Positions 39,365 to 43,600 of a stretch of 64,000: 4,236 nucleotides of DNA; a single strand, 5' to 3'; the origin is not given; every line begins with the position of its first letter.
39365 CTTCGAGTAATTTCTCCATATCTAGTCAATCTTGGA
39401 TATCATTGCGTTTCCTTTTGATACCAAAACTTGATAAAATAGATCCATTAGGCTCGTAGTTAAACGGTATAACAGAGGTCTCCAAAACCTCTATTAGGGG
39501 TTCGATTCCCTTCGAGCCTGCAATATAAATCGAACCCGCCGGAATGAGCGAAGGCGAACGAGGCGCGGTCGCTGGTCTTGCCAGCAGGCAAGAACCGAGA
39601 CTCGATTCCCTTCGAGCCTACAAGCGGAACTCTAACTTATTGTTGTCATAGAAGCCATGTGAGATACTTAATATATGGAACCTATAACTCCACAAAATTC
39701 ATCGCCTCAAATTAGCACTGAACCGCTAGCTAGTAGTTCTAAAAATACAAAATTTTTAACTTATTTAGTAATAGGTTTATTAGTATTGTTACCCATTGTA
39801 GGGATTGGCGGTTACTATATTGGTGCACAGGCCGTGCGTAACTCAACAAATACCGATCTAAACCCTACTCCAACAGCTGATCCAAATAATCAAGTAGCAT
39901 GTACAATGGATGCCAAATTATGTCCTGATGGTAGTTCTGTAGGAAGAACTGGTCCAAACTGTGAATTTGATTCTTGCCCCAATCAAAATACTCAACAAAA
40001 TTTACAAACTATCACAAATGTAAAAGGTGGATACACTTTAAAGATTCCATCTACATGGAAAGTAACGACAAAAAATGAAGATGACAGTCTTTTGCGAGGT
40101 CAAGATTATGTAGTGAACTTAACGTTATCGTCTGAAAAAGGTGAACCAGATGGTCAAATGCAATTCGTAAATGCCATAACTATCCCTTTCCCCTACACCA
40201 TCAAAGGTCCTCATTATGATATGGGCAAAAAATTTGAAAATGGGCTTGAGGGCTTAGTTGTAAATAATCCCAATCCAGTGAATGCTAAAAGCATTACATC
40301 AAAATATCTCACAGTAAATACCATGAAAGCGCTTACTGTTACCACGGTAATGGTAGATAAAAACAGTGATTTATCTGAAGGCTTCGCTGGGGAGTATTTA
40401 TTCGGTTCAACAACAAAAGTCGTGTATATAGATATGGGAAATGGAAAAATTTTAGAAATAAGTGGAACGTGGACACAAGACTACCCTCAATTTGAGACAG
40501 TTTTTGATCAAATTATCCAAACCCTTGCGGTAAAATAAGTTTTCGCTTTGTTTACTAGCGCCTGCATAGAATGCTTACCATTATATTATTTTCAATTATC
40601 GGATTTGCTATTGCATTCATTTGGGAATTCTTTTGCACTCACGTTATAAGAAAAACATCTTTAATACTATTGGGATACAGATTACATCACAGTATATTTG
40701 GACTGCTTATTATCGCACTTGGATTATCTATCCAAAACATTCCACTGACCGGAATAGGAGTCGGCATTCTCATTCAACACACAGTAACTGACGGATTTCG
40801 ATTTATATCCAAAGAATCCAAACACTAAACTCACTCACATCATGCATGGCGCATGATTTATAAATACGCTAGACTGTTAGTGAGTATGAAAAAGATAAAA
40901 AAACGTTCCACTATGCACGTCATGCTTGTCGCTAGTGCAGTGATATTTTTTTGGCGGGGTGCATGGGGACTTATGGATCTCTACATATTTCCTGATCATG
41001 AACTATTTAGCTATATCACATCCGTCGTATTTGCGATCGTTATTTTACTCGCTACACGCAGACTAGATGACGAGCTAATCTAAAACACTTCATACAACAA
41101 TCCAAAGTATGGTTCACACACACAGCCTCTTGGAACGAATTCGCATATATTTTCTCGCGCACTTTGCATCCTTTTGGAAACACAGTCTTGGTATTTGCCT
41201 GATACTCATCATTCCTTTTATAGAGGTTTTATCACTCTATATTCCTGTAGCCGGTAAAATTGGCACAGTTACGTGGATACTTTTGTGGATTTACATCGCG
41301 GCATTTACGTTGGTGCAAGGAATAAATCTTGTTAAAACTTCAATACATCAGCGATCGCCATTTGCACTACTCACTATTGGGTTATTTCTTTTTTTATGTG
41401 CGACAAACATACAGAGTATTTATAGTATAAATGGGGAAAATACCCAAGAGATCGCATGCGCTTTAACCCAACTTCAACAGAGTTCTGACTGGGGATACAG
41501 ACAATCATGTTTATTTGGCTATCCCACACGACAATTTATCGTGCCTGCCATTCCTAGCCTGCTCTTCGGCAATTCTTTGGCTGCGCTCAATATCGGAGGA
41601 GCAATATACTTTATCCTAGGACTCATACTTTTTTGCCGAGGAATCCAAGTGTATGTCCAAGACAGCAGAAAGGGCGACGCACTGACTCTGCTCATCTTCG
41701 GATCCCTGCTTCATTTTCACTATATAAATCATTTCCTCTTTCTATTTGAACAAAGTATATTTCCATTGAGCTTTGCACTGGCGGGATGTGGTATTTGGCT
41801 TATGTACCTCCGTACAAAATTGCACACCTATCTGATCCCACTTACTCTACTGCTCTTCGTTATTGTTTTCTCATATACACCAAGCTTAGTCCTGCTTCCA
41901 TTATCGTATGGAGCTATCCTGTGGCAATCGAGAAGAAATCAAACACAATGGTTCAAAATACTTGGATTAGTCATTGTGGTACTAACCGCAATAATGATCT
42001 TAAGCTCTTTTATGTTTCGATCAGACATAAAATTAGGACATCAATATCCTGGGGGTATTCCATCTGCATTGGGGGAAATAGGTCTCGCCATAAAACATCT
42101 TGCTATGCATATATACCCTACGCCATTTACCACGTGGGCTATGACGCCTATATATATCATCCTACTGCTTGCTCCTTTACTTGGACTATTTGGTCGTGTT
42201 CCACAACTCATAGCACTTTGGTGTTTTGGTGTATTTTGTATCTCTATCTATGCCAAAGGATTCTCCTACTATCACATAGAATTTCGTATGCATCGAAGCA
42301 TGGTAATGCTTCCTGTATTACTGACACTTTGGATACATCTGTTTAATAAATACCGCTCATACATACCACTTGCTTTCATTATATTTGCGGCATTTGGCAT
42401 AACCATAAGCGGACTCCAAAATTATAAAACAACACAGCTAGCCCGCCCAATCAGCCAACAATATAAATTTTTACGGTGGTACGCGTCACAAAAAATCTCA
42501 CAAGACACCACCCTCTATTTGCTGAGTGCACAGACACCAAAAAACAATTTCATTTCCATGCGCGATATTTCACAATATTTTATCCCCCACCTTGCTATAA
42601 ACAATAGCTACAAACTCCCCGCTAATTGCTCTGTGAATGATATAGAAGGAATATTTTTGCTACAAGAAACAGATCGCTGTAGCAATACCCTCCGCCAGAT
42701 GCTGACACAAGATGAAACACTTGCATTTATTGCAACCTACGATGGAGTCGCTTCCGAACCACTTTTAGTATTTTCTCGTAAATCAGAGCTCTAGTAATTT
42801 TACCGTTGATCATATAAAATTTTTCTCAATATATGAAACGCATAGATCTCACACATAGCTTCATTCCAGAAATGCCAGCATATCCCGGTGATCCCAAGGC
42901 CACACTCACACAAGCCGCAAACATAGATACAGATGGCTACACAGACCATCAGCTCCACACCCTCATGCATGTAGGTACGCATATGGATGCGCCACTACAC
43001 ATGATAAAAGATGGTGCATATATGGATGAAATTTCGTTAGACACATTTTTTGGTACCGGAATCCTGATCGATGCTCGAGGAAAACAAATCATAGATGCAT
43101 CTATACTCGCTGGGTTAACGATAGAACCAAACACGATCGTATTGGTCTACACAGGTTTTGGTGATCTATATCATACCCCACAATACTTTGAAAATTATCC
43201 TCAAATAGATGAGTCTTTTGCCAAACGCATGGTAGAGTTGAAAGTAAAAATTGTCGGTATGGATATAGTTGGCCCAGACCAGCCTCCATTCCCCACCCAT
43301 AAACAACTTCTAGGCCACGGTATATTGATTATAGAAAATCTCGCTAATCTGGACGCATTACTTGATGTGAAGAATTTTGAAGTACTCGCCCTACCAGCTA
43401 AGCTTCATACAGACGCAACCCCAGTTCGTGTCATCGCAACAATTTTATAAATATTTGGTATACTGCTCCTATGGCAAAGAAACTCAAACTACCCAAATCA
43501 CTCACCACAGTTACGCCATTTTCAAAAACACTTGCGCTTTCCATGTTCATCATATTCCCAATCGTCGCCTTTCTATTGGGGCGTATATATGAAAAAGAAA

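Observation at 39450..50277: att-like 18-bp repeat at tRNA-Trp, and a 10.7-kb accessory block splitting rpmG-tRNA-Trp from secE-nusG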

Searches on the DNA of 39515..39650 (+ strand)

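Call 46: search_rna_families(source=window, start=39515, end=39650, threshold=evalue, max_evalue=10, show_alignments=4)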
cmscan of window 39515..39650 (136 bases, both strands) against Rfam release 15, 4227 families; matches with E-value up to 10: 1.
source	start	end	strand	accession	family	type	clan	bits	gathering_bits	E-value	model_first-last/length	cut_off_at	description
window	39535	39549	+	RF01121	sR38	Gene; snRNA; snoRNA; CD-box;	-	10.7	50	1.7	45-59/59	no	Small nucleolar RNA sR38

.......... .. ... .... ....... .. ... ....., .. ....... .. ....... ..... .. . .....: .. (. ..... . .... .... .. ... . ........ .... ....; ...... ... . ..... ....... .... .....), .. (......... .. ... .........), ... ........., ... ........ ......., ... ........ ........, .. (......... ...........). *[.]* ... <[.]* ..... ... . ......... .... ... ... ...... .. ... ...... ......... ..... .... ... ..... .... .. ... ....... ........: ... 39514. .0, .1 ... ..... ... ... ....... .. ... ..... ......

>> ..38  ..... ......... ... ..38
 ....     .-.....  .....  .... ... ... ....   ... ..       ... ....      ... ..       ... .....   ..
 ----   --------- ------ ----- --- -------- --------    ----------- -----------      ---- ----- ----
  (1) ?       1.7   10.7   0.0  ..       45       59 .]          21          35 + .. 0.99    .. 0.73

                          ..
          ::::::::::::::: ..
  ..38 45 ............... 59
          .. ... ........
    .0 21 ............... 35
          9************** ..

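Call 80: build_rna_model(alignment_id=A4)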
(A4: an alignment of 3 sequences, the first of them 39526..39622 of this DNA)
Model R1 built from alignment A4 (3 sequences, 101 columns); structure: RNAalifold consensus.
model positions 101; base pairs 27; branch points 1; effective number of sequences 0.8; information 0.591 bits per position. Calibrated on 0.2 Mb of random sequence (short: E-values are rough).
structure used (alignment columns):
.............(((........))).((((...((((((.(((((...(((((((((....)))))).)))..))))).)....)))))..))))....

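Call 81: search_with_rna_model(model_id=R1, sources=[window, L001, L004, L006, L008, L009, L010, L011, L012, L013, L014, L016, L017, L018, L019, L024, L025], max_evalue=10, show_alignments=6)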
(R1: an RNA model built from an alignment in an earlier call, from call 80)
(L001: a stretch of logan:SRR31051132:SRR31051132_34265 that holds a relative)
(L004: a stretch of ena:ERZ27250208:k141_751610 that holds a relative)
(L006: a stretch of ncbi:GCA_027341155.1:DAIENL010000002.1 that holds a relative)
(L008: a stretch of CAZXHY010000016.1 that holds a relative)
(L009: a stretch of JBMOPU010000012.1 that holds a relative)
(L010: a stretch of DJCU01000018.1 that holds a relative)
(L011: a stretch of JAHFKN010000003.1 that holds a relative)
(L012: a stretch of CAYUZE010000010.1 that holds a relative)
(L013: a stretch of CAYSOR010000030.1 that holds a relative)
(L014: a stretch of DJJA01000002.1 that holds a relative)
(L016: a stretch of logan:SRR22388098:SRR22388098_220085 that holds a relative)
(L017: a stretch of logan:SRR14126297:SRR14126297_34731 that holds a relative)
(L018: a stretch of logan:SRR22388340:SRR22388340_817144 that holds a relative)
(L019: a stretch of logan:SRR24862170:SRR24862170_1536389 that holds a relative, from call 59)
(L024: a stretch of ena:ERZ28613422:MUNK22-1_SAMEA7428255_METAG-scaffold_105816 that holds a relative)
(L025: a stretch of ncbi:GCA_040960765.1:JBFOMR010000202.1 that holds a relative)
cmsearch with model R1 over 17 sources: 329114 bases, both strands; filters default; matches with E-value up to 10: 9.
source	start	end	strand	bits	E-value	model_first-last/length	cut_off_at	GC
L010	2990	3090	+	127.3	4.9e-30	1-101/101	no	0.65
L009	11582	11682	+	121.5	1.5e-28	1-101/101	no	0.61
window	39524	39623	+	110.9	8.2e-26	1-101/101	no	0.58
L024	1543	1642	+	109.2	2.3e-25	1-101/101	no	0.57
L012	11606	11710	+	26.1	0.00053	1-101/101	no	0.62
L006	18303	18353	+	14.1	0.65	1-101/101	no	0.67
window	39547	39638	-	13.7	0.84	1-101/101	no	0.59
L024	1566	1657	-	13.7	0.84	1-101/101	no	0.59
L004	11526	11660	+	11.5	3.1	1-101/101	no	0.5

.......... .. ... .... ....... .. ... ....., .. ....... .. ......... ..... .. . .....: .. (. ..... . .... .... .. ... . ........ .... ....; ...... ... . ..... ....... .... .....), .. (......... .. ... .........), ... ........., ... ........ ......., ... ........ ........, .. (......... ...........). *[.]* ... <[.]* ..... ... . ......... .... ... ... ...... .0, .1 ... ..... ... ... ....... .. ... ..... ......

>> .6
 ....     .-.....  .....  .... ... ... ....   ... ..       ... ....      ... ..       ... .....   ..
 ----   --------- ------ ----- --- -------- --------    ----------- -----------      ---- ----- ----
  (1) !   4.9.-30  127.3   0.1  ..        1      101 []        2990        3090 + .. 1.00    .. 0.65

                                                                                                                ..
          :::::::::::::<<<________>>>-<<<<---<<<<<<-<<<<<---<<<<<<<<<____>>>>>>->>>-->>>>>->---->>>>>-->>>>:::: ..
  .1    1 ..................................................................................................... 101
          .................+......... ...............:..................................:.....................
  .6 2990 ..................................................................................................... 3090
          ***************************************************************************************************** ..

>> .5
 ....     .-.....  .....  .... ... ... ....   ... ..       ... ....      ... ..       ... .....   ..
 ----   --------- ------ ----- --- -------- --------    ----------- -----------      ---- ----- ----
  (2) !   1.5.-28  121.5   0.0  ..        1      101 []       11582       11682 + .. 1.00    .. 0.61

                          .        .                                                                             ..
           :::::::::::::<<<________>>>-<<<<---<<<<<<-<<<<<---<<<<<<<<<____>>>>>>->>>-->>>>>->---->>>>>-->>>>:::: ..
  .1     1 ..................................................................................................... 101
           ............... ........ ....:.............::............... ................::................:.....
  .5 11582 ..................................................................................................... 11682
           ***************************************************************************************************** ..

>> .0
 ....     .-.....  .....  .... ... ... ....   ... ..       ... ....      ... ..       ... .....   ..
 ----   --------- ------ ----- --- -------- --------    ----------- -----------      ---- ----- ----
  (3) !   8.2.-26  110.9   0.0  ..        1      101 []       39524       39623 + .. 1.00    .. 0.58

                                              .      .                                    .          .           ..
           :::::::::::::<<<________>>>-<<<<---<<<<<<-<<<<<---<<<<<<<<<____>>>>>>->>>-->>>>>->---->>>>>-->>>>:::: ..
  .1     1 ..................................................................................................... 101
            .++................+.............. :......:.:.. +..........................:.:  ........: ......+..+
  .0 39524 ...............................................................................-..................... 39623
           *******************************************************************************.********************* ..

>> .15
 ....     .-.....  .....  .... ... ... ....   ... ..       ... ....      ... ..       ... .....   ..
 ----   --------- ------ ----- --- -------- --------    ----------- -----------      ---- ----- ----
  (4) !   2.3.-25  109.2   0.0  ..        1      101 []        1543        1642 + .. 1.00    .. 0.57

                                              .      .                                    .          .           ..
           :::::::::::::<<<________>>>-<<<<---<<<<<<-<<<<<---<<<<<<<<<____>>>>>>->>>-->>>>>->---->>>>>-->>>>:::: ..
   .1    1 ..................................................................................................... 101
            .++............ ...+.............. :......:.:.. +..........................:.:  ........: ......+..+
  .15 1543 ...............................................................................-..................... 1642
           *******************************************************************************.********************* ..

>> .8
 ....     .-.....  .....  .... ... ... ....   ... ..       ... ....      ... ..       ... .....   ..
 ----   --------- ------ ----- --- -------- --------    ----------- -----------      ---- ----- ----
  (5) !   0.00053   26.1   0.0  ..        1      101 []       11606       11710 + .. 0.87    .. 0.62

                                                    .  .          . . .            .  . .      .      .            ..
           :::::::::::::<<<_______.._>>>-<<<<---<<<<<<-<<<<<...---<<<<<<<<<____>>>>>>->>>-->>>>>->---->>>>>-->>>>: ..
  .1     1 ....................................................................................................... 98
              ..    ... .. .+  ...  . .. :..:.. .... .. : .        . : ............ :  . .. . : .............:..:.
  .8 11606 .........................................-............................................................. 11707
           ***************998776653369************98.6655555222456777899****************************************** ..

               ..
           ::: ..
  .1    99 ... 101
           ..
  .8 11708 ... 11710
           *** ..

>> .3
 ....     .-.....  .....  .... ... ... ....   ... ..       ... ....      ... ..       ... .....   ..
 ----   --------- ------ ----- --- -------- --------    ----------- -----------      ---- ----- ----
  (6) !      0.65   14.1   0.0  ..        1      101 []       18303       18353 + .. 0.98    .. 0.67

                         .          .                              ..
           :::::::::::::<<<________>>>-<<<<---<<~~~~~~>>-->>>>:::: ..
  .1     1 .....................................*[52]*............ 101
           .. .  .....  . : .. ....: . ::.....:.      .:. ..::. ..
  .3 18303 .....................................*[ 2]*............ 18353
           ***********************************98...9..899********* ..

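Call 90: search_with_rna_model(model_id=R1, sources=[window, L009, L010, L012, L024], max_evalue=0.01, make_alignment=true)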
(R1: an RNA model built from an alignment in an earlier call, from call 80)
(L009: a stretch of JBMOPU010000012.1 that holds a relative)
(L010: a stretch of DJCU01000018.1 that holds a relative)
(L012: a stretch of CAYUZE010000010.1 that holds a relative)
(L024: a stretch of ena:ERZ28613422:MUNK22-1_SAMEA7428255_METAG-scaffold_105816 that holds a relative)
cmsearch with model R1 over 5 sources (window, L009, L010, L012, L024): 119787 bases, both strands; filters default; matches with E-value up to 0.01: 5.
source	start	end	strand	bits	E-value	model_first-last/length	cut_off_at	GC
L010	2990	3090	+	127.3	1.8e-30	1-101/101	no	0.65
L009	11582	11682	+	121.5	5.6e-29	1-101/101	no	0.61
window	39524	39623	+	110.9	3e-26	1-101/101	no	0.58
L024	1543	1642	+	109.2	8.3e-26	1-101/101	no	0.57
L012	11606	11710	+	26.1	0.00019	1-101/101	no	0.62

Alignment A7: 5 matches aligned to the model, 106 columns, each read 5' to 3' on its own strand. Consensus structure (alignment columns), stored with it:
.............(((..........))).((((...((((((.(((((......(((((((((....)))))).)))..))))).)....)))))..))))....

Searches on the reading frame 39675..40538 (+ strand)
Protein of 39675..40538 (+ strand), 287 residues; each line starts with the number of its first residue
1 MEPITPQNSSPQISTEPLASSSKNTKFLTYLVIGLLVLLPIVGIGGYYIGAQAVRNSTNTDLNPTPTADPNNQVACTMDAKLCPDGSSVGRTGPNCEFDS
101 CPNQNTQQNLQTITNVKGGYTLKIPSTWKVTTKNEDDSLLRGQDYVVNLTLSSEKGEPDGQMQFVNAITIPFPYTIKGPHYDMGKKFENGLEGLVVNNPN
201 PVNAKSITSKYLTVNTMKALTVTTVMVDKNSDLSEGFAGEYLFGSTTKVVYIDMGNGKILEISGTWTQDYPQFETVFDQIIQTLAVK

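Call 6: search_protein_families(library=pfam, proteins=[window:39675-40538:+], max_evalue=0.01)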
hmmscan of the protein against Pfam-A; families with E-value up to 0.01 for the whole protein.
window:39675-40538:+ (287 aa): 0 families

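Call 58: find_homologous_proteins(query=window:39675-40538:+, max_evalue=0.001)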
Query window:39675-40538:+ (287 aa): 301 proteins with E <= 0.001 among 1220 candidates; the best 120 are listed.
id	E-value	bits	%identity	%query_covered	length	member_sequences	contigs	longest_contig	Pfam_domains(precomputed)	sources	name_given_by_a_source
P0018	1.4e-136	473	100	73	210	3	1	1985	-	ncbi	-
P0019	2.9e-102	360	58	99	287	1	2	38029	-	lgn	-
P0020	3.5e-49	186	73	13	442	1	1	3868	-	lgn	-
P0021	2.8e-41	160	55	18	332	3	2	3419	-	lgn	-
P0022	4.5e-38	149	48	64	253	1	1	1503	-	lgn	-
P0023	1.7e-32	131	37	84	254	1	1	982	-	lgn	-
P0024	3.1e-27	114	81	9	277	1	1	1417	PF27023.1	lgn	-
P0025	3.4e-27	114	38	30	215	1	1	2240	PF27300.1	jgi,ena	-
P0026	9.9e-26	109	69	10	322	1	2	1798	PF27023.1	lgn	-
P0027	6.0e-25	106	40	39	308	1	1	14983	-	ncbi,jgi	ncbi:MAG: hypothetical protein RL681_399 [Candidatus Parcubacteria bacterium]|jgi:hypothetical prote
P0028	1.2e-23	102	41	29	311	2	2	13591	PF13403.12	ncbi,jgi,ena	ncbi:MAG: Hint domain-containing protein [Candidatus Paceibacterota bacterium]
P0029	1.5e-23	102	64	17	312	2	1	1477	-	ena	-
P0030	3.8e-23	100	44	44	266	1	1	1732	-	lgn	-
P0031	4.0e-23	100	74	11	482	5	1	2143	PF02822.20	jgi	jgi:hypothetical protein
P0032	2.5e-22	98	56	19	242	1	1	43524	-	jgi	jgi:uncharacterized protein (UPF0179 family)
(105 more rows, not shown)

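Call 59: find_encoding_contigs(protein=P0019, flank=10000, max_places=2)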
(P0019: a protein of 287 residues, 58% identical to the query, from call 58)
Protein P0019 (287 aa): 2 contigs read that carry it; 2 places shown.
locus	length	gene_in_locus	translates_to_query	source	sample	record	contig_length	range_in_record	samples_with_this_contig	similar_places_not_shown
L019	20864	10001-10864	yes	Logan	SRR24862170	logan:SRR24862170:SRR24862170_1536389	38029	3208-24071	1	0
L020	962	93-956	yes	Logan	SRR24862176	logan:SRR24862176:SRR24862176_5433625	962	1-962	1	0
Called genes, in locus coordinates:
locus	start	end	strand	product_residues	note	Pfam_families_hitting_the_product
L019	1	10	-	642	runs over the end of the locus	PF11849:DUF3369 (weak), PF13185:GAF_2 (faint), PF13492:GAF_3 (weak), PF00512:HisKA, PF02518:HATPase_c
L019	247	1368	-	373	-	PF00899:ThiF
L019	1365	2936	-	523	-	-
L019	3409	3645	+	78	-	-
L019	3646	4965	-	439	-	-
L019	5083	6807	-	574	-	PF07719:TPR_2 (faint)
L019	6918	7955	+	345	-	PF00152:tRNA-synt_2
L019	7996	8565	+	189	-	PF08207:EFP_N, PF01132:EFP, PF09285:Elong-fact-P_C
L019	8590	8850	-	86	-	-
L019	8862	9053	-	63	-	-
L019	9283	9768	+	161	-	PF01371:Trp_repressor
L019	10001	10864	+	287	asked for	-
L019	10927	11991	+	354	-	-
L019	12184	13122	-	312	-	-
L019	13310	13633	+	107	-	-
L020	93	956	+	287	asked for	-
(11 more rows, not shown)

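Call 84: search_protein_families(library=pfam, proteins=[window:39675-40538:+], max_evalue=0.01)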
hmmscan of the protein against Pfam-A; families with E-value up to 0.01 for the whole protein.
window:39675-40538:+ (287 aa): 0 families

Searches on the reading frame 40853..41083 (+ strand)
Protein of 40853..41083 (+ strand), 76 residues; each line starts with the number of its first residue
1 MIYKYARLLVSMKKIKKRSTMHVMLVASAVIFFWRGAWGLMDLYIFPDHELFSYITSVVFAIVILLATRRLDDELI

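Call 6: search_protein_families(library=pfam, proteins=[window:40853-41083:+], max_evalue=0.01)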
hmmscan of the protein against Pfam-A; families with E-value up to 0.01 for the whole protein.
window:40853-41083:+ (76 aa): 1 family
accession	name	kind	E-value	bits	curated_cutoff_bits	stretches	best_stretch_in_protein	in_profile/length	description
PF15993.10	Fuseless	-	1.6e-10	41.3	25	1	21-69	9-57/298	Fuseless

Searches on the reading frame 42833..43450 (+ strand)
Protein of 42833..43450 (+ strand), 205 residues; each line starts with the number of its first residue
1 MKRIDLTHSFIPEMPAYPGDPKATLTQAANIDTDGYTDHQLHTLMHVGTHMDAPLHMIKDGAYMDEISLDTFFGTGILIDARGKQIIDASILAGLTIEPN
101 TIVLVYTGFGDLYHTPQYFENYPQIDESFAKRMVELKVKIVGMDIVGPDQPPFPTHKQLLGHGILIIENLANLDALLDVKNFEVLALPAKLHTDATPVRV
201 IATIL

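Call 6: search_protein_families(library=pfam, proteins=[window:42833-43450:+], max_evalue=0.01)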
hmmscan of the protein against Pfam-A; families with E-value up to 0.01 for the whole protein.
window:42833-43450:+ (205 aa): 1 family
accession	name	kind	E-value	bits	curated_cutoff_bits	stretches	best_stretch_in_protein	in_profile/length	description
PF04199.19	Cyclase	-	3.7e-27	95.7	23.1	1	4-150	1-142/142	Putative cyclase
